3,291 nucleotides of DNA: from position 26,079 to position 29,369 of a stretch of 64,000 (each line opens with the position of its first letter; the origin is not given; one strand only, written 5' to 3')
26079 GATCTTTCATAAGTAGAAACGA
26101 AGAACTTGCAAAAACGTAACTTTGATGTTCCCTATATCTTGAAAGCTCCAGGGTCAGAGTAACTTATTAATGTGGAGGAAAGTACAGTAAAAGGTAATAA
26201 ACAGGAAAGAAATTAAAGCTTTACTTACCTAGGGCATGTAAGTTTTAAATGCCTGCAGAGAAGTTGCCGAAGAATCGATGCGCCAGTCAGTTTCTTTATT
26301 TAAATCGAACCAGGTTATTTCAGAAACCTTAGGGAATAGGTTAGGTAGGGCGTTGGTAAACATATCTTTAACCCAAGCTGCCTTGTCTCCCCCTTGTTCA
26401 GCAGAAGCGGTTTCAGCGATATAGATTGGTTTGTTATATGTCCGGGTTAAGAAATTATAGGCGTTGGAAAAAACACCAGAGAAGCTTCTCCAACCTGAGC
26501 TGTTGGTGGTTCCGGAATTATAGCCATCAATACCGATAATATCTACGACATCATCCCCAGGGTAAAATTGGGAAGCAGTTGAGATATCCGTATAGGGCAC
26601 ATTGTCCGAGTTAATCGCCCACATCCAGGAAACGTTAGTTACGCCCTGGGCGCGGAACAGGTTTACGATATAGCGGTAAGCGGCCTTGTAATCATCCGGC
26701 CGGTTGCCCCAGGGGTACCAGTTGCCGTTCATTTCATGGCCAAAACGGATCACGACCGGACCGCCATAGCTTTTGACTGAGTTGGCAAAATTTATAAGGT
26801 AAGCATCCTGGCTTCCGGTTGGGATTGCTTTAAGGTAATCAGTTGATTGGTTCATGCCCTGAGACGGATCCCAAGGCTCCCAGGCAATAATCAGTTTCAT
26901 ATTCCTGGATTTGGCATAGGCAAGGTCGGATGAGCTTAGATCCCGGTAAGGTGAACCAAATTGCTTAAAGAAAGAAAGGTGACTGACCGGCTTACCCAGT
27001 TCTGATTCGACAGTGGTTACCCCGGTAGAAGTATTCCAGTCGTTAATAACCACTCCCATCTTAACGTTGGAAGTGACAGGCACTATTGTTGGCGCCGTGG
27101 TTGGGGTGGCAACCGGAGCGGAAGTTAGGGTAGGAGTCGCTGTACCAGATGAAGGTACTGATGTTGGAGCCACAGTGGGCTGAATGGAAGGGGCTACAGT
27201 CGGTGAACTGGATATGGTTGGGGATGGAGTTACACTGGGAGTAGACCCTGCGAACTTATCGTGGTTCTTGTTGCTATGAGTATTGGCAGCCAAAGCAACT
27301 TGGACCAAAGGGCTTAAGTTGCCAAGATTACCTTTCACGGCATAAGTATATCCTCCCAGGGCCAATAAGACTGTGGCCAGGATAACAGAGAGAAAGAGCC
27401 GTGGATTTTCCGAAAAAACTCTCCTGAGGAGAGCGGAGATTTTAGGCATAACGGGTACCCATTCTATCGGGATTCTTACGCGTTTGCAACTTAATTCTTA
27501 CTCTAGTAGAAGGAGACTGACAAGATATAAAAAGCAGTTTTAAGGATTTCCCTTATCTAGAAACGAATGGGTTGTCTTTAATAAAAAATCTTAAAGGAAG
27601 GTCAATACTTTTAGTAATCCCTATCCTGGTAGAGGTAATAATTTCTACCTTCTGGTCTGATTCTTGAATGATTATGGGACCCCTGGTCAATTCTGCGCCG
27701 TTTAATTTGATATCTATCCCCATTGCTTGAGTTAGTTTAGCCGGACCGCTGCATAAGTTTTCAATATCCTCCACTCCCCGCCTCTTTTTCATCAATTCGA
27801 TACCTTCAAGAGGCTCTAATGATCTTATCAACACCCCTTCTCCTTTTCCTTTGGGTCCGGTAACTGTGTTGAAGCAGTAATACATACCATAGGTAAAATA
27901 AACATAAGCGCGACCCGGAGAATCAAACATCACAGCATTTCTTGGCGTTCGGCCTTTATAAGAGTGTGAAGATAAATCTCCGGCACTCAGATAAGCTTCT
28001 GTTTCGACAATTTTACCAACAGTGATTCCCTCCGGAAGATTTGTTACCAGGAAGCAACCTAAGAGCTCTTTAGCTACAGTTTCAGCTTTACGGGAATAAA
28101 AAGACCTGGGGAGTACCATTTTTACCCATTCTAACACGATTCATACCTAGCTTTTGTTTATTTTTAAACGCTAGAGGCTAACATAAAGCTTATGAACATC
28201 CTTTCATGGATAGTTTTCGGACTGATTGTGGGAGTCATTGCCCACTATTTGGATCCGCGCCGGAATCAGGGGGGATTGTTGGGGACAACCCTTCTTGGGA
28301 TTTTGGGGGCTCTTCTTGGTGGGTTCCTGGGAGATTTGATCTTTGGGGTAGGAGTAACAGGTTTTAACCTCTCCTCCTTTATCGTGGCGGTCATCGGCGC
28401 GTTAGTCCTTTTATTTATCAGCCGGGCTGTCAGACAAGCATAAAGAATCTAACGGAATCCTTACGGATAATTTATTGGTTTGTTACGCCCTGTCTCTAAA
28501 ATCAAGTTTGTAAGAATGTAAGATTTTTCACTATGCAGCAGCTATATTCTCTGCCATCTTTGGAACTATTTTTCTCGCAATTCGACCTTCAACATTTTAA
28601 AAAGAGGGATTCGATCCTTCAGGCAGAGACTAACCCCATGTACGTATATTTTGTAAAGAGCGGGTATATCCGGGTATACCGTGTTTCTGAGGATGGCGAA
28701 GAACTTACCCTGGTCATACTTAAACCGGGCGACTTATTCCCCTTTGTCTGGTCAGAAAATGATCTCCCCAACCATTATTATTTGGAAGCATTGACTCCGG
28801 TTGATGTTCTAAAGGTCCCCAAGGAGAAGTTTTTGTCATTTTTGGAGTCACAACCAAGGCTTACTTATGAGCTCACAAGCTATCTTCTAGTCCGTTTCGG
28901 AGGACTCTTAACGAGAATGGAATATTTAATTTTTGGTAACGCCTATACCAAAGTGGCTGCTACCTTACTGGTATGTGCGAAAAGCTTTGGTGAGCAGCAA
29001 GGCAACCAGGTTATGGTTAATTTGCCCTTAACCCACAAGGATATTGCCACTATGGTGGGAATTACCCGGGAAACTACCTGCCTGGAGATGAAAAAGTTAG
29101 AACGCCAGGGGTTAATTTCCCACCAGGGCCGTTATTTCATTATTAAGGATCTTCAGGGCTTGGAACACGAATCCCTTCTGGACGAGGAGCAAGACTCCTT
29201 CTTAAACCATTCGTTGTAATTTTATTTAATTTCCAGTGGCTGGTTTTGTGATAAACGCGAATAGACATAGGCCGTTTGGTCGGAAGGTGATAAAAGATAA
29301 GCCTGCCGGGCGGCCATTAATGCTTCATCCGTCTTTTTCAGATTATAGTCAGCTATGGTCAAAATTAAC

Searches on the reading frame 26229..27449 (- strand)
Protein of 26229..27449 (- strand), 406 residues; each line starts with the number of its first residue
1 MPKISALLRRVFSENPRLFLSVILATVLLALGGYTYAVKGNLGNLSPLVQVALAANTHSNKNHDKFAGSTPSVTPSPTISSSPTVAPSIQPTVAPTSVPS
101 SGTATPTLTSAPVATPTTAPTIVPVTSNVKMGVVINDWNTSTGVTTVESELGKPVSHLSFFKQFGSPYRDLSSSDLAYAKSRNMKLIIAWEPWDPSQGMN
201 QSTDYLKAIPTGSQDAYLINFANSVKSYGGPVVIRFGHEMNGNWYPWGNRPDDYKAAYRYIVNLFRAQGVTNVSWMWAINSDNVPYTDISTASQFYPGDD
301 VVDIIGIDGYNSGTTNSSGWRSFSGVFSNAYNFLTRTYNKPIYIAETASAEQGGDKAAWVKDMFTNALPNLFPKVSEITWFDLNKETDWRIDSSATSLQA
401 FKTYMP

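Call 3: search_protein_families(library=pfam, proteins=[window:26229-27449:-], max_evalue=0.01)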
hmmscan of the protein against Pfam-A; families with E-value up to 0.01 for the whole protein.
window:26229-27449:- (406 aa): 1 family
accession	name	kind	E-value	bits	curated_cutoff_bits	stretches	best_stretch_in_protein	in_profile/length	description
PF02156.21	Glyco_hydro_26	-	3.6e-17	63.1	20.2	1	222-321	143-242/311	Glycosyl hydrolase family 26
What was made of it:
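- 26229..27449 (-): Stand-alone GH26 paralogue (406 aa). It has an N-terminal TM anchor, a P/T/S/A-rich linker of about 70 aa, and a GH26 barrel with E239 and E346. It is the conserved upstream partner of the fusion gene. PF02156, 63 bits (call 3).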

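Call 4: search_protein_families(library=ncbifam, proteins=[window:26229-27449:-], max_evalue=0.01)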
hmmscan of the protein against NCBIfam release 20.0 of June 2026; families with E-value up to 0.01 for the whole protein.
window:26229-27449:- (406 aa): 0 families

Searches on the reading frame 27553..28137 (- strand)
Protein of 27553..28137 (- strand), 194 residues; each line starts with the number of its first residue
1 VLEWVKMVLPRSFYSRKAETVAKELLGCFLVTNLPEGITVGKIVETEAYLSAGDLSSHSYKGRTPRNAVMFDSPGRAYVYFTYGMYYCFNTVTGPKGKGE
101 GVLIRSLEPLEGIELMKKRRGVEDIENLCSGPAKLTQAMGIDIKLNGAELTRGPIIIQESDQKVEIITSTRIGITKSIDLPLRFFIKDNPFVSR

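Call 60: search_protein_families(library=ncbifam, proteins=[window:27553-28137:-], max_evalue=0.001)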
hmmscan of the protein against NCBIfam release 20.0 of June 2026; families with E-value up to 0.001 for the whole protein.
window:27553-28137:- (194 aa): 6 families
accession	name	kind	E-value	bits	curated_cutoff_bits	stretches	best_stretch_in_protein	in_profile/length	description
NF002003.0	PRK00802.1-3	equivalog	7.7e-67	224.6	182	1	4-194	2-193/203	DNA-3-methyladenine glycosylase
TIGR00567.1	3mg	subfamily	1.6e-57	194.2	116.35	1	9-193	1-192/192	DNA-3-methyladenine glycosylase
NF002001.0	PRK00802.1-1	equivalog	2.3e-54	184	272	1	7-193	1-200/202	DNA-3-methyladenine glycosylase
NF002002.0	PRK00802.1-2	equivalog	1.1e-49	168.5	249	1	7-194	4-195/197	DNA-3-methyladenine glycosylase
NF002004.0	PRK00802.1-4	equivalog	1.3e-39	135.6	211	1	6-189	4-172/182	DNA-3-methyladenine glycosylase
NF002005.0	PRK00802.1-5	equivalog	2.6e-16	60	229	1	6-188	6-198/230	DNA-3-methyladenine glycosylase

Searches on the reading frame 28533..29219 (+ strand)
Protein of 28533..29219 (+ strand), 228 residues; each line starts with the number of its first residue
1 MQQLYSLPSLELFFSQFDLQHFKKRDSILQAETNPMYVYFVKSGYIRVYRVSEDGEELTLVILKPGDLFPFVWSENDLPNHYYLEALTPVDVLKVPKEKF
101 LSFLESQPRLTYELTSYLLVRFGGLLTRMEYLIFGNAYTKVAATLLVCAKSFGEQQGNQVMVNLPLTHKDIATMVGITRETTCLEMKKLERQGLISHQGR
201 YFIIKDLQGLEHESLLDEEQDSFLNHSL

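Call 60: search_protein_families(library=ncbifam, proteins=[window:28533-29219:+], max_evalue=0.001)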
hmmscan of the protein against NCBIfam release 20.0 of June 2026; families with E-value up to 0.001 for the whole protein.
window:28533-29219:+ (228 aa): 12 families
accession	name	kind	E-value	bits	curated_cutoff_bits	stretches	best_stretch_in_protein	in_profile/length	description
NF008732.0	PRK11753.1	equivalog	7.8e-18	64.7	266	1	8-204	14-210/214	cAMP-activated global transcriptional regulator CRP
TIGR03697.1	NtcA_cyano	equivalog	6.1e-15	55.5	244.95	1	37-205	13-183/193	global nitrogen regulator NtcA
NF010499.0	PRK13918.1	equivalog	4.2e-12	46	274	1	23-211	18-198/205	CRP/FNR family transcriptional regulator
NF008365.0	PRK11161.1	subfamily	2.3e-11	43.5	228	1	23-212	53-241/250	fumarate/nitrate reduction transcriptional regulator Fnr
NF006901.0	PRK09392.1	equivalog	3.6e-11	42.8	211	1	19-212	32-219/236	transcriptional activator FtrB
NF045989.1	TransRegFnrLRhodb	equivalog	4.4e-11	42.5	300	1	22-218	41-239/245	transcriptional regulator FnrL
NF053664.1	TransRegPtrACyano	equivalog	9.5e-10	38.1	300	1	36-204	28-190/196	Crp/Fnr family transcriptional regulator PtrA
NF052518.1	TransRegLdrP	equivalog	1.6e-08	34.8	300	1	20-214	2-188/195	transcriptional regulator LdrP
NF050806.1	TransRegFixKCaul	equivalog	2.1e-08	33.7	300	1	20-211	26-211/215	transcriptional regulator FixK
NF041163.2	encap_f2b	equivalog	1.2e-05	24.6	400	1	10-117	88-196/450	family 2B encapsulin nanocompartment shell protein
NF050815.1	TransActFtrBCaul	equivalog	6e-05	22.4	300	1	18-184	33-194/251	transcriptional activator FtrB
NF007707.0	PRK10402.1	subfamily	0.00014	21.5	180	1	16-56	30-70/226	transcriptional regulator YeiL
